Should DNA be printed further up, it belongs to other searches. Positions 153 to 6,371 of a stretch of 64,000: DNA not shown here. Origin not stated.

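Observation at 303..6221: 1972-aa PilY1 with an unusual module stack: MIDAS motif, three CBM5/12-like repeats, two thrombospondin-type-3-like Ca blocks, beta-propeller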

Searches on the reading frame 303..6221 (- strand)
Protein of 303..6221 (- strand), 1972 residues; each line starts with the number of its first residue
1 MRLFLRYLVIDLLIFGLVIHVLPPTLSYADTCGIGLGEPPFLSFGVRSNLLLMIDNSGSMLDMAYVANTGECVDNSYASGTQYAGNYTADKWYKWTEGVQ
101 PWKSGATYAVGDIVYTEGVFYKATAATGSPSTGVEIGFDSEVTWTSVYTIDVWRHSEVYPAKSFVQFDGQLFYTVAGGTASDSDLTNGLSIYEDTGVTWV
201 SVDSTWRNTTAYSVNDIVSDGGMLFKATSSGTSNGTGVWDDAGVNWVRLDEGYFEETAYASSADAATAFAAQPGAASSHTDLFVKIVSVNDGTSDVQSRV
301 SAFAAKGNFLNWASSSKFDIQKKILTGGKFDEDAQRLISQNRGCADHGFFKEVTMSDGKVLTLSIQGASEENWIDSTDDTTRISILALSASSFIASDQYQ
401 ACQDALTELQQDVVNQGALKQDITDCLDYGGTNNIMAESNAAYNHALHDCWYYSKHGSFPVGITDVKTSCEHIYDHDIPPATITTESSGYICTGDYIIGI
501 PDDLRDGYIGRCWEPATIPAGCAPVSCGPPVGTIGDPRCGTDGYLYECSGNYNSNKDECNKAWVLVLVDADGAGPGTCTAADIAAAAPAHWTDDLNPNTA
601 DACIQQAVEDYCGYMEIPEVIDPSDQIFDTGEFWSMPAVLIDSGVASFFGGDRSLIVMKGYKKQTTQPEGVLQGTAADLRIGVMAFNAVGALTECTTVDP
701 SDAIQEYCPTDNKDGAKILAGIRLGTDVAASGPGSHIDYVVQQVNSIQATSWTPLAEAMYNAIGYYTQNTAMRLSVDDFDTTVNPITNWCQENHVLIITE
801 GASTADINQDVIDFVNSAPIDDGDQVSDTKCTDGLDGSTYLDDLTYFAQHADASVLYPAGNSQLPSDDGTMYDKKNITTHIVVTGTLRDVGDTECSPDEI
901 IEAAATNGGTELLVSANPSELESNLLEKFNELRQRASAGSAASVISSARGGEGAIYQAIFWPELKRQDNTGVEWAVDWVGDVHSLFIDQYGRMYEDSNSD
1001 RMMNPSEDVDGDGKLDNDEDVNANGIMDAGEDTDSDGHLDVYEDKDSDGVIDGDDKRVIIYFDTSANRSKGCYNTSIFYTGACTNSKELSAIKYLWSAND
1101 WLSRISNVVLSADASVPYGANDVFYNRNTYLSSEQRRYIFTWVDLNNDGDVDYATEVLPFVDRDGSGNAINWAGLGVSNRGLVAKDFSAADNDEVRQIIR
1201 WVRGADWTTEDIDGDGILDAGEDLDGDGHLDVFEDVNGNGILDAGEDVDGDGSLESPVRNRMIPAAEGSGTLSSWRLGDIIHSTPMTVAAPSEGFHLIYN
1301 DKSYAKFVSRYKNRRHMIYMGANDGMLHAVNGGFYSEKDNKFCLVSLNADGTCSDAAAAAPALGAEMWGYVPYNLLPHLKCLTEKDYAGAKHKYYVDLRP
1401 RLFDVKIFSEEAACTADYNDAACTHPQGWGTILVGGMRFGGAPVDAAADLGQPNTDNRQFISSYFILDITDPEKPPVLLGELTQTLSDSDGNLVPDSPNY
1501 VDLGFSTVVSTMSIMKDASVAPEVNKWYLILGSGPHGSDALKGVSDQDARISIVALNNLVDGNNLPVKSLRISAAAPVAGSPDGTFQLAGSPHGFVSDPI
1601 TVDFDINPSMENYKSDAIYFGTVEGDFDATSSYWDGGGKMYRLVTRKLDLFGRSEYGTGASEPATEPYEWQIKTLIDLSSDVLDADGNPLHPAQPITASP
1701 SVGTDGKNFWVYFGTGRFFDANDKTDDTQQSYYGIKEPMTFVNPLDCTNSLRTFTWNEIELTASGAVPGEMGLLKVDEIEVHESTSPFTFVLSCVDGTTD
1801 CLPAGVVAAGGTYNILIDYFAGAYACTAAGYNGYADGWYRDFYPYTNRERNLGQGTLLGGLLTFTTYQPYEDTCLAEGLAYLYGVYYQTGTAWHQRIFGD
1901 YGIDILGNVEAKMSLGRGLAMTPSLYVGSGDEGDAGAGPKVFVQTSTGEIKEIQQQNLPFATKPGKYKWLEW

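Call 4: search_protein_families(library=pfam, proteins=[window:303-6221:-], max_evalue=1)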
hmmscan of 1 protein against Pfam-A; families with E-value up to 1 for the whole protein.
window:303-6221:- (1972 aa): 3 families
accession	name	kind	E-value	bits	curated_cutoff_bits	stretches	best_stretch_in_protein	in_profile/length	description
PF05567.17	T4P_PilY1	-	2.4e-11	43.7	28.1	2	1277-1410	1-125/411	PilY1 beta-propeller domain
PF02839.19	CBM_5_12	-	6.6e-07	29.7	26.2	2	102-126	2-26/44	Carbohydrate-binding module family 5/12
PF20536.3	DUF6751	-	0.26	11.8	27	1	763-844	7-88/113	Family of unknown function (DUF6751)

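Call 5: search_protein_families(library=ncbifam, proteins=[window:303-6221:-], max_evalue=1)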
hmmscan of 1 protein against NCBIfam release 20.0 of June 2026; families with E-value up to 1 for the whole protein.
window:303-6221:- (1972 aa): 0 families
